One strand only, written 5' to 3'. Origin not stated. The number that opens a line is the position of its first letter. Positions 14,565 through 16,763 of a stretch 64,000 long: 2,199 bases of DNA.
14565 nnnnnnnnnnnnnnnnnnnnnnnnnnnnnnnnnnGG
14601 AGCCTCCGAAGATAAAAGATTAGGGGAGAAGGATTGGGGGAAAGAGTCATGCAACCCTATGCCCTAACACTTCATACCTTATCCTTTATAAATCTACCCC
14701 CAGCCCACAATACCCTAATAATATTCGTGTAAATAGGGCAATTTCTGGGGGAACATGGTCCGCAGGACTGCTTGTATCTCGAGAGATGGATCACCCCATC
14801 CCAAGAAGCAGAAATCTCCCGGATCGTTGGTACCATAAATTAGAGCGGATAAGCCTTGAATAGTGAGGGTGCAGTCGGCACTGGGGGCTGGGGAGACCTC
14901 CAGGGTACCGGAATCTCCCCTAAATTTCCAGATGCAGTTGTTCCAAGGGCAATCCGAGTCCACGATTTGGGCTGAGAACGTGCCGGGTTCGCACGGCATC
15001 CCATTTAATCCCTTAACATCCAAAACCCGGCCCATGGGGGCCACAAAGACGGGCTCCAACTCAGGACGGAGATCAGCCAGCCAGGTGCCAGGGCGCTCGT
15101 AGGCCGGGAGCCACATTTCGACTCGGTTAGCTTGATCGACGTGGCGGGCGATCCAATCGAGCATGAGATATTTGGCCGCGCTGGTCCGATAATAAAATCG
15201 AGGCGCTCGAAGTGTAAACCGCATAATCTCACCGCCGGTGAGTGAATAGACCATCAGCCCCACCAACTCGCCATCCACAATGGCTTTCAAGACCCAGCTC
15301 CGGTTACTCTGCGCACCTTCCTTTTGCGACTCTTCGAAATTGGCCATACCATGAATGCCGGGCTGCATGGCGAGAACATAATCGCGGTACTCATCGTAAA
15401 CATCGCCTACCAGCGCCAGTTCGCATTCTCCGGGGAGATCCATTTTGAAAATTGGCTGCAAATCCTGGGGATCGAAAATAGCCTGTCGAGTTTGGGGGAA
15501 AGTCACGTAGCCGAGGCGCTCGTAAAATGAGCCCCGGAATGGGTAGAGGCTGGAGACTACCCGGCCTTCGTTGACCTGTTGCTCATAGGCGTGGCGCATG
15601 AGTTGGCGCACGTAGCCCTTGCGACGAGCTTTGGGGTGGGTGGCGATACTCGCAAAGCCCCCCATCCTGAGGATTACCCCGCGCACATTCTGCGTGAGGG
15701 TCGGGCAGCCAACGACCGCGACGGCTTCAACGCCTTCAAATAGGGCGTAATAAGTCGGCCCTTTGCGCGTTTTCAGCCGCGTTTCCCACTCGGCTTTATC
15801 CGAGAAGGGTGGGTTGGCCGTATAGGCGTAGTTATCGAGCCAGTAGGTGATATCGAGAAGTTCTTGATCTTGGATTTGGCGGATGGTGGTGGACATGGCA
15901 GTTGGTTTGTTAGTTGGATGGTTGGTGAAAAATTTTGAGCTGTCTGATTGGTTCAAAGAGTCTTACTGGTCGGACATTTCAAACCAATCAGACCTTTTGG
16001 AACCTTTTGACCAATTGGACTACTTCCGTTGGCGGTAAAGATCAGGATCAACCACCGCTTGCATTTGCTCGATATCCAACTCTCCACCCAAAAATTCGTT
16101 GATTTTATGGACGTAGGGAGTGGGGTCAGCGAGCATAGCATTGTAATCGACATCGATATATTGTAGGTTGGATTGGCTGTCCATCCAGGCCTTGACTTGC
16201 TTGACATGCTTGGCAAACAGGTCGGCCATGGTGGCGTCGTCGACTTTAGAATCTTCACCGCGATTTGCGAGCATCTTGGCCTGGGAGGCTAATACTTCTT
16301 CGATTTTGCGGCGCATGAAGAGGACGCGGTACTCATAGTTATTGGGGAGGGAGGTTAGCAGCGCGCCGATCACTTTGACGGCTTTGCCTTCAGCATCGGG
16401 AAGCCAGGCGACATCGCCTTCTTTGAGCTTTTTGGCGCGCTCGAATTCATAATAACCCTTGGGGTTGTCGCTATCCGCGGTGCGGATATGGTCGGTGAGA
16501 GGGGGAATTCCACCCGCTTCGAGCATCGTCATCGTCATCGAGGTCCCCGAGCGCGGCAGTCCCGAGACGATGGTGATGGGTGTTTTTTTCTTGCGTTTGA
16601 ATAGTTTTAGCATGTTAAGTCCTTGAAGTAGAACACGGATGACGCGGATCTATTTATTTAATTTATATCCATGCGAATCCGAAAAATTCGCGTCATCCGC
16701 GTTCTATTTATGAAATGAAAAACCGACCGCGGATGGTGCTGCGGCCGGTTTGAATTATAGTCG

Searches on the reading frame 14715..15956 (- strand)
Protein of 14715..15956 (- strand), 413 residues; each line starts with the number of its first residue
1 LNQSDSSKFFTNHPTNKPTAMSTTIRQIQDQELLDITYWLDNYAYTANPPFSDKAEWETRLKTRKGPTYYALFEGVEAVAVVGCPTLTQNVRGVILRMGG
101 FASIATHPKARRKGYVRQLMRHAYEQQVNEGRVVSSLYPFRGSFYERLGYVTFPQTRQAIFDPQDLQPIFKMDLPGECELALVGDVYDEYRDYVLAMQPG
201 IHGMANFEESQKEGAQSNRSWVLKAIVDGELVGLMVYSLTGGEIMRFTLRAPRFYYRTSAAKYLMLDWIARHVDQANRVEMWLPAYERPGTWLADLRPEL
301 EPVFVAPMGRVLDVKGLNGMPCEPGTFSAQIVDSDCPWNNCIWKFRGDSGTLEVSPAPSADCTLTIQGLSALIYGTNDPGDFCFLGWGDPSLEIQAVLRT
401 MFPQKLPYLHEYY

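Call 85: search_protein_families(library=pfam, proteins=[window:14715-15956:-])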
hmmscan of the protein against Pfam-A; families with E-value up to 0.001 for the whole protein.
window:14715-15956:- (413 aa): 4 families
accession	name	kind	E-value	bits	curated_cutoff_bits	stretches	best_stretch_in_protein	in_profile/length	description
PF13527.13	Acetyltransf_9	-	4.4e-21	75.7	25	1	25-150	2-124/127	Acetyltransferase (GNAT) domain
PF13508.13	Acetyltransf_7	-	3.5e-08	34.2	27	1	81-151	14-83/84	Acetyltransferase (GNAT) domain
PF13530.11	SCP2_2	-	4.9e-08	33.9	23.2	1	321-409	9-104/105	Sterol carrier protein domain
PF00583.31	Acetyltransf_1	-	2.5e-07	31.4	20.7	1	49-150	14-116/116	Acetyltransferase (GNAT) family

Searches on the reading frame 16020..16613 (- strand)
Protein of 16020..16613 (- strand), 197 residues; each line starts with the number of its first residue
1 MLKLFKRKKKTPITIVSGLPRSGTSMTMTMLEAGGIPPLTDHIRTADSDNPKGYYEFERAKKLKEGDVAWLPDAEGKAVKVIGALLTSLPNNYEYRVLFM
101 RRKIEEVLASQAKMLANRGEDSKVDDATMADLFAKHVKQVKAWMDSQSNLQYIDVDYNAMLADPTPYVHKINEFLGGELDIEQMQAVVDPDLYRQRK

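Call 85: search_protein_families(library=pfam, proteins=[window:16020-16613:-])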
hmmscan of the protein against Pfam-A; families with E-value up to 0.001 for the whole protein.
window:16020-16613:- (197 aa): 2 families
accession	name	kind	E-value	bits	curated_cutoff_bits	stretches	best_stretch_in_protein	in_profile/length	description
PF13469.12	Sulfotransfer_3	-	3.9e-11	44.1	27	1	70-178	103-213/216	Sulfotransferase family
PF00685.33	Sulfotransfer_1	-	1.8e-07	31.3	22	1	15-188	5-192/255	Sulfotransferase domain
